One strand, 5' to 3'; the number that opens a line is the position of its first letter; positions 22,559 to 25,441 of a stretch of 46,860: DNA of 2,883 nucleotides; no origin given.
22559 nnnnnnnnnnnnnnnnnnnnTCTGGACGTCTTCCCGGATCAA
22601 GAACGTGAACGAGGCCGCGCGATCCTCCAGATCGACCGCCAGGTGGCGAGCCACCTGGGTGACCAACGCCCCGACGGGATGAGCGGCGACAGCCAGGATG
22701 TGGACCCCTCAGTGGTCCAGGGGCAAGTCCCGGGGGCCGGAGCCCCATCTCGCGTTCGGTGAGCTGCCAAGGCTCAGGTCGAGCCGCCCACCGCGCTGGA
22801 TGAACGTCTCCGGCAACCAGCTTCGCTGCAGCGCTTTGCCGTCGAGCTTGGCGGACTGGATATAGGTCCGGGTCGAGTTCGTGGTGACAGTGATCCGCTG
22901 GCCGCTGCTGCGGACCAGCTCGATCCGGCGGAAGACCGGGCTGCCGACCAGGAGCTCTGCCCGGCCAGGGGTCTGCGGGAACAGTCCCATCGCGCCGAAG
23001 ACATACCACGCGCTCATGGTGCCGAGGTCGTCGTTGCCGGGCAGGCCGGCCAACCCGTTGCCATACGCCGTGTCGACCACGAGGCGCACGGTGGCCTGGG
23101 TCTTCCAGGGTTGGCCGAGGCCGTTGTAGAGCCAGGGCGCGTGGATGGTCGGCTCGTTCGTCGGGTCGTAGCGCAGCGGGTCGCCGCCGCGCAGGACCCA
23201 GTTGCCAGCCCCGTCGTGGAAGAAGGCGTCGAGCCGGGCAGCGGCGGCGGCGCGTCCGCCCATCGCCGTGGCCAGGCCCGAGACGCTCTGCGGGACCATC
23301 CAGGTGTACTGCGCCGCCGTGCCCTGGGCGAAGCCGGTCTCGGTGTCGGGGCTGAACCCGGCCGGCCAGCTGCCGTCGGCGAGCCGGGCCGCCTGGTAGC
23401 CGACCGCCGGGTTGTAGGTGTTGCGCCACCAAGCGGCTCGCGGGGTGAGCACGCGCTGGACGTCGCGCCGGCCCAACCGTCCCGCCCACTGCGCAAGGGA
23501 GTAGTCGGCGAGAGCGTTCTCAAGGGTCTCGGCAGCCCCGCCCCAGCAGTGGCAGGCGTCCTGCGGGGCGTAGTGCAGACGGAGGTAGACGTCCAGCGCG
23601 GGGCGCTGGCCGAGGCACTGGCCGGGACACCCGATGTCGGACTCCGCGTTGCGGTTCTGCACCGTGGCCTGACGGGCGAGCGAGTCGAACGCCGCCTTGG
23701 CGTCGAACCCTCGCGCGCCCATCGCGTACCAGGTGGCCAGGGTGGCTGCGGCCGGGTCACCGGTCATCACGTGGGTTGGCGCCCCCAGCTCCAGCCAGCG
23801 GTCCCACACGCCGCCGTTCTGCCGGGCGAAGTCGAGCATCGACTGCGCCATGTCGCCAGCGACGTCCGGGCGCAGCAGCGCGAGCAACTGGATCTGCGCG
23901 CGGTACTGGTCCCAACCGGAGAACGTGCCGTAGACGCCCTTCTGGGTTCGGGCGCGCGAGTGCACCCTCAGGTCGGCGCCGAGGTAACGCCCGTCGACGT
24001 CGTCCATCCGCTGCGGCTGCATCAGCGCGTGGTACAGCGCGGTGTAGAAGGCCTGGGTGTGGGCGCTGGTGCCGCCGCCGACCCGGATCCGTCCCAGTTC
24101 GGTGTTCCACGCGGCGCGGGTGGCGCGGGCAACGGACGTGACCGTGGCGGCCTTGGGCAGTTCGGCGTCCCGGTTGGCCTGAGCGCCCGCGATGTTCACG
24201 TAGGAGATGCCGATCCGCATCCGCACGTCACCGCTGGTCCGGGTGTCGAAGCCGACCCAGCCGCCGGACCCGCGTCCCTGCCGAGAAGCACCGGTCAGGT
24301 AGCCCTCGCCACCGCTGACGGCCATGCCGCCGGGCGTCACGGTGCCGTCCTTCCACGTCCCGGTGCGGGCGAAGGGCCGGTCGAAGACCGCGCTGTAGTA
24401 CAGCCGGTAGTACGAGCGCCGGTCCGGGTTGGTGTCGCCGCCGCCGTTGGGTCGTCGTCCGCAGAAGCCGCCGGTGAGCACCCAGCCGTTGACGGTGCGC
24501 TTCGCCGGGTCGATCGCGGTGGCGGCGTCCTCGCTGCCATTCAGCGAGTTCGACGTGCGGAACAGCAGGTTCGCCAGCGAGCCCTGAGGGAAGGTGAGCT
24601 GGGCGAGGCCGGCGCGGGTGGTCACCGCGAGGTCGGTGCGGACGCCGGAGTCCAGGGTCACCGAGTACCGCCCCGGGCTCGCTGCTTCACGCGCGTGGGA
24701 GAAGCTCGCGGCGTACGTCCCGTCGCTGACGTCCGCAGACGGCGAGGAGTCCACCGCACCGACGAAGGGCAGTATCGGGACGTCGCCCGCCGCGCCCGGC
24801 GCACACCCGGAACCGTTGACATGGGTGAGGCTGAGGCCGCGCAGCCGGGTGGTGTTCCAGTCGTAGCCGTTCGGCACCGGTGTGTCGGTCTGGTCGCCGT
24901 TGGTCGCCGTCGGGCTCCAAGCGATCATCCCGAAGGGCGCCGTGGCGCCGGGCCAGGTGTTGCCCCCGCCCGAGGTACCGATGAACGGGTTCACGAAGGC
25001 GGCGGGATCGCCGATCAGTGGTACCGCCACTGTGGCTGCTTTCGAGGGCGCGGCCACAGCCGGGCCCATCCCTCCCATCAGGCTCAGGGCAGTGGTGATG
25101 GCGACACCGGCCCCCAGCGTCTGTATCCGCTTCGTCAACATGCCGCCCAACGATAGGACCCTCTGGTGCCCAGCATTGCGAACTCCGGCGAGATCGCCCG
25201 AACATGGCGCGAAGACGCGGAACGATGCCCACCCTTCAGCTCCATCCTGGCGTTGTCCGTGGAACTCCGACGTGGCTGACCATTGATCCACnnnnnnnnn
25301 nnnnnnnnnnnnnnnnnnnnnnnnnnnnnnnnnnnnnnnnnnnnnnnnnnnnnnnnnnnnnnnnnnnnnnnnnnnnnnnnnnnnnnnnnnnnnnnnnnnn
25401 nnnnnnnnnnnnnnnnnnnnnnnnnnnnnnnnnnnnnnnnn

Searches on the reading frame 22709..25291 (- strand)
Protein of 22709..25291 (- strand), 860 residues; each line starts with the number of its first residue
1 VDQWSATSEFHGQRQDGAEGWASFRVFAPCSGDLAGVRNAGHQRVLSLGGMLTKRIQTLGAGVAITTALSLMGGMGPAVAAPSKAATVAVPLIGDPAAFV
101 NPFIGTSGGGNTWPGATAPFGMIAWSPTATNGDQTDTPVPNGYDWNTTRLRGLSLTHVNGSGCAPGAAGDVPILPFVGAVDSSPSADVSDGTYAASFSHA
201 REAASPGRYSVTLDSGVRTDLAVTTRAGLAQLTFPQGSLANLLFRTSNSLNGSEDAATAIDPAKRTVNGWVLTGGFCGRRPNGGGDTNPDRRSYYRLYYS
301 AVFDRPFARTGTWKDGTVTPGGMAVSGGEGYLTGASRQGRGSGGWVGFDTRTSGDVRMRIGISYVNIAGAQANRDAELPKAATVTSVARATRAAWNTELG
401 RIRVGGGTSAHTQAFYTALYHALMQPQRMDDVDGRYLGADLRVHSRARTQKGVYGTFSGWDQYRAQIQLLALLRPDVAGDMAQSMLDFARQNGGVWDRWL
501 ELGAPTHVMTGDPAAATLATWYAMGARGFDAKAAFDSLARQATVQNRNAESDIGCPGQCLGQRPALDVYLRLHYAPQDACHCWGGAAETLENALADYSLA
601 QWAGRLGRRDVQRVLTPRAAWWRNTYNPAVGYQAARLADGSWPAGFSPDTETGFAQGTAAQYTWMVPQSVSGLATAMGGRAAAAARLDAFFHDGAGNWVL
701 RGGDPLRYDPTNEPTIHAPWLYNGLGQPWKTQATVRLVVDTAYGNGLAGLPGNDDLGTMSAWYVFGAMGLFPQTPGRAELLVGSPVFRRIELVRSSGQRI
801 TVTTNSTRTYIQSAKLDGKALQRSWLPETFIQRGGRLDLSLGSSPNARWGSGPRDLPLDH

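Call 77: search_protein_families(library=pfam, proteins=[window:22709-25291:-], max_evalue=0.00001)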
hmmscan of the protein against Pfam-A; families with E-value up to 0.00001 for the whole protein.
window:22709-25291:- (860 aa): 2 families
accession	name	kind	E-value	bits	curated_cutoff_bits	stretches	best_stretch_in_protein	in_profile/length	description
PF07971.18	Glyco_hydro_92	-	1.2e-140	470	24.6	1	369-842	1-463/464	Glycosyl hydrolase family 92 catalytic domain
PF17678.7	Glyco_hydro_92N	-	1e-58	199.4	34.5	1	99-363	1-236/236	Glycosyl hydrolase family 92 N-terminal domain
